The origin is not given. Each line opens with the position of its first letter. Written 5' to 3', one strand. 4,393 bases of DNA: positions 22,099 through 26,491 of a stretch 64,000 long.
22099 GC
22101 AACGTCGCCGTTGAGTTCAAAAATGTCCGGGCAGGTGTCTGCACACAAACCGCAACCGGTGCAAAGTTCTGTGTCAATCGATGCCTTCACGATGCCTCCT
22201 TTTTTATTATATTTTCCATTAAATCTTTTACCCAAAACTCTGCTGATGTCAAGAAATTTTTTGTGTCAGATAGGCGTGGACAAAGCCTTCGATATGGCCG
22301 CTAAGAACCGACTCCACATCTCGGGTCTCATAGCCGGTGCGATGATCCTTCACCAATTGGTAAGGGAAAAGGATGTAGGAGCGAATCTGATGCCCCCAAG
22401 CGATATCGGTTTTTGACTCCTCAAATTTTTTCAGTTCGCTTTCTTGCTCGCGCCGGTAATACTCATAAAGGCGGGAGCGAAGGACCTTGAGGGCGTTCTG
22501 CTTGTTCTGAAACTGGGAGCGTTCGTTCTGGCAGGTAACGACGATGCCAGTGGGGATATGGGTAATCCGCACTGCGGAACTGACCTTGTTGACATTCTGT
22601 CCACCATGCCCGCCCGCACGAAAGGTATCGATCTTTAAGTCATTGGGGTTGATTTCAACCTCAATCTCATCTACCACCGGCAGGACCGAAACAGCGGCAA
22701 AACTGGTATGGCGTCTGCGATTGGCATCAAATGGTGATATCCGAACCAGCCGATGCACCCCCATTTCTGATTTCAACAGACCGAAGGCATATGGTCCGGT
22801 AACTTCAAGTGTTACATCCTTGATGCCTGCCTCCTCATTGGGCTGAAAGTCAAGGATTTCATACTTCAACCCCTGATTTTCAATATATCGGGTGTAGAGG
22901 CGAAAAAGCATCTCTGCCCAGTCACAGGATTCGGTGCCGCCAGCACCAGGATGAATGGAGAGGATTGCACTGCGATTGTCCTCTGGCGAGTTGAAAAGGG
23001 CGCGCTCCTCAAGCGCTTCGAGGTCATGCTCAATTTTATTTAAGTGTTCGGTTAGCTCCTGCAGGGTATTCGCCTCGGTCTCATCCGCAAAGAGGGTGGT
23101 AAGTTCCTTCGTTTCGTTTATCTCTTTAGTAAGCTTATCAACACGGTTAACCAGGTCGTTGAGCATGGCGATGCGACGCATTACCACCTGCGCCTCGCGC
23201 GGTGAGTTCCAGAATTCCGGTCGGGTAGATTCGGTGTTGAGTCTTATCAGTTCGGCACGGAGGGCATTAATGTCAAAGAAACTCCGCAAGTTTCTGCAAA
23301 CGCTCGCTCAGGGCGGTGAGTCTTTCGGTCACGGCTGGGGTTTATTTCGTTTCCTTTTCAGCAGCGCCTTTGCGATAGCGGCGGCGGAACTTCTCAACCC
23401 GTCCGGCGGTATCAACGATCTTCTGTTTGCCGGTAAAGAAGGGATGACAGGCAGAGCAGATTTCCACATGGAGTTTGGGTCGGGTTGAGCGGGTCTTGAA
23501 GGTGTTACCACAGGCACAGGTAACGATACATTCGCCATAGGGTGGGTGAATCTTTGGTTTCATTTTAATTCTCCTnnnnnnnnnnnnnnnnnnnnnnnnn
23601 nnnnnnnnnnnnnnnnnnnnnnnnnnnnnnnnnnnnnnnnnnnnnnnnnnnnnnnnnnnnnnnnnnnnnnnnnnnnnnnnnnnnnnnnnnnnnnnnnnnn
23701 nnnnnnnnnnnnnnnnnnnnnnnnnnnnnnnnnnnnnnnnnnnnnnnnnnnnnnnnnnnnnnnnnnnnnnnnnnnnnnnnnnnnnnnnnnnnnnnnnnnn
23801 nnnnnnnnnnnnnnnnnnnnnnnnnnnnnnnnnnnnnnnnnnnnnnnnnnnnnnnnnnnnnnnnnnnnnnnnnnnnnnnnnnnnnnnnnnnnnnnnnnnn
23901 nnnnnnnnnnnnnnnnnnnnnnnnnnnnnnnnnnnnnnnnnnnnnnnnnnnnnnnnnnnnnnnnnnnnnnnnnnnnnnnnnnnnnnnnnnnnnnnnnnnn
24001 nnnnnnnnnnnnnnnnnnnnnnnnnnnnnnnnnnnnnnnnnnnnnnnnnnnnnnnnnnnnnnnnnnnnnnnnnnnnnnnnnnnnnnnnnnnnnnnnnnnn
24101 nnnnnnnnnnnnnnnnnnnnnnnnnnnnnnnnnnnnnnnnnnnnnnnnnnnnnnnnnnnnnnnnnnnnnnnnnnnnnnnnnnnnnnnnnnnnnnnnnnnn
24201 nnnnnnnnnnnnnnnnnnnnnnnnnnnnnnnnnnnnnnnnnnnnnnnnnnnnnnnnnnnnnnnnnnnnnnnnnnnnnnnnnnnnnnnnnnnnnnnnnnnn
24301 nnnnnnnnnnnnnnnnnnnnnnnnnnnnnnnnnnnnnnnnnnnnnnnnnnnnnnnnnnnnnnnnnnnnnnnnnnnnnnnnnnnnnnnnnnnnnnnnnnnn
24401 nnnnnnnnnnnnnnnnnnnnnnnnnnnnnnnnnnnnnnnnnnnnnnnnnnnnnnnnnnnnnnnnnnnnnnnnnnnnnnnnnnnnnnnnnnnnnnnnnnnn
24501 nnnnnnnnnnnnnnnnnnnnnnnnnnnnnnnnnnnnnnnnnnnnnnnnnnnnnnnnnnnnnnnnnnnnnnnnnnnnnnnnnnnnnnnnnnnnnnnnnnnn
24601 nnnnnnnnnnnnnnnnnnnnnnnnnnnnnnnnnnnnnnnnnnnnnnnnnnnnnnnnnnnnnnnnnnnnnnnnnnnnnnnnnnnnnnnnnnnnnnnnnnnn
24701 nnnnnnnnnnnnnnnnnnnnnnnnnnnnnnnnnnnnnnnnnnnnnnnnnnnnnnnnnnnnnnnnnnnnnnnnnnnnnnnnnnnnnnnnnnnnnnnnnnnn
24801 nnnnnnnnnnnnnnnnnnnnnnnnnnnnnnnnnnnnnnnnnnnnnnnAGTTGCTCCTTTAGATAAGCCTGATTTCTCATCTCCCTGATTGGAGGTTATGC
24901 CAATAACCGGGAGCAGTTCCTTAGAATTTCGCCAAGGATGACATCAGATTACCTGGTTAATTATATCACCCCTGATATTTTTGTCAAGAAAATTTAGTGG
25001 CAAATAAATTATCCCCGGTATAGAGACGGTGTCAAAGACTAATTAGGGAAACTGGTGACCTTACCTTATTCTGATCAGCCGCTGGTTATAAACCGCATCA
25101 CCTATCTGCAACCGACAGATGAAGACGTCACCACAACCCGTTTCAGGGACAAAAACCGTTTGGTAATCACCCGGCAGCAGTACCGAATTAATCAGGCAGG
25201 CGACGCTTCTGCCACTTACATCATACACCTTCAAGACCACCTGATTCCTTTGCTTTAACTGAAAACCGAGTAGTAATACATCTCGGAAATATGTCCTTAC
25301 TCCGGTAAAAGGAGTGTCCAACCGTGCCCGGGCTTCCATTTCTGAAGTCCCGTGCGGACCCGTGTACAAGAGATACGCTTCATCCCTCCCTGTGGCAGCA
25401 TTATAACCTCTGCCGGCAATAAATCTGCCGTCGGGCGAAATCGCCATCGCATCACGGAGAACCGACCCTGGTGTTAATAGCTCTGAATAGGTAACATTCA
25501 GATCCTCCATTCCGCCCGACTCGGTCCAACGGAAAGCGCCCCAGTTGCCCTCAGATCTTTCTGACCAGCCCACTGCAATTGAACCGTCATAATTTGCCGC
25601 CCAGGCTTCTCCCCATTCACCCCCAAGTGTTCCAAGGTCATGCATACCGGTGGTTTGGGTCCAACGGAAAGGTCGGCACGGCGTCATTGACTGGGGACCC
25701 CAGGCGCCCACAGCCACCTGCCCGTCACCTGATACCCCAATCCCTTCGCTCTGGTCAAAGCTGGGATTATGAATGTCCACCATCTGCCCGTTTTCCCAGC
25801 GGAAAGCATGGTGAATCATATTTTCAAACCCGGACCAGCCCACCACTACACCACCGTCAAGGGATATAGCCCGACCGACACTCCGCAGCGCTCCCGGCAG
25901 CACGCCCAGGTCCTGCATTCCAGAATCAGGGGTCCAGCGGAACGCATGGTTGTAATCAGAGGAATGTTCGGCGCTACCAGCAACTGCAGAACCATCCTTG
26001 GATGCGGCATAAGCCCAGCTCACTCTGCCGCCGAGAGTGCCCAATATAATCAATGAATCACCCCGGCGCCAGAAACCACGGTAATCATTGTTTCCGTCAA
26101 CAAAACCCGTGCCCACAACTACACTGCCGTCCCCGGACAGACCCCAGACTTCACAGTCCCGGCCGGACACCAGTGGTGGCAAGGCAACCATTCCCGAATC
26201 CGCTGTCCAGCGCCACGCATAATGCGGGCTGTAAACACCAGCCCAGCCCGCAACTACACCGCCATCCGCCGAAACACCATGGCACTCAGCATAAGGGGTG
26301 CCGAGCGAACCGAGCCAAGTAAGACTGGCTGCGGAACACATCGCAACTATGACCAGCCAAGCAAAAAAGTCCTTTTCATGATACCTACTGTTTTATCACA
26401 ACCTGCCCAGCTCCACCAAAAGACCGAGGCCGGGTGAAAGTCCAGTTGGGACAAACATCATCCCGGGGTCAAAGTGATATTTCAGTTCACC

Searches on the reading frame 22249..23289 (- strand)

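Call 41: search_protein_families(library=pfam, proteins=[window:22249-23289:-], max_evalue=0.00001)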
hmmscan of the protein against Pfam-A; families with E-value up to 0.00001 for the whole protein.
window:22249-23289:- (346 aa): 2 families
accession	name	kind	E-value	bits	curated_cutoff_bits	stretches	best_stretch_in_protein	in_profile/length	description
PF03462.23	PCRF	-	3.7e-55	187.2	24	1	11-200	2-194/194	PCRF domain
PF00472.26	RF-1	-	2.3e-43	147.3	35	1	207-317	1-116/116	RF-1 domain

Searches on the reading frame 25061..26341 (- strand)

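Call 41: search_protein_families(library=pfam, proteins=[window:25061-26341:-], max_evalue=0.00001)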
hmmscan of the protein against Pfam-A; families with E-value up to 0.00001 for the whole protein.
window:25061-26341:- (426 aa): 0 families

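Call 86: search_protein_families(library=ncbifam, proteins=[window:25061-26341:-], max_evalue=0.00001)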
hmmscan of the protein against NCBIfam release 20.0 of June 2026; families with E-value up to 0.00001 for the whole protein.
window:25061-26341:- (426 aa): 1 family
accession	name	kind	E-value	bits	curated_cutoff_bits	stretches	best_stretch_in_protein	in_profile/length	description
TIGR02913.1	HAF_rpt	repeat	1.1e-34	118.1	22.65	2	157-191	2-35/39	HAF repeat protein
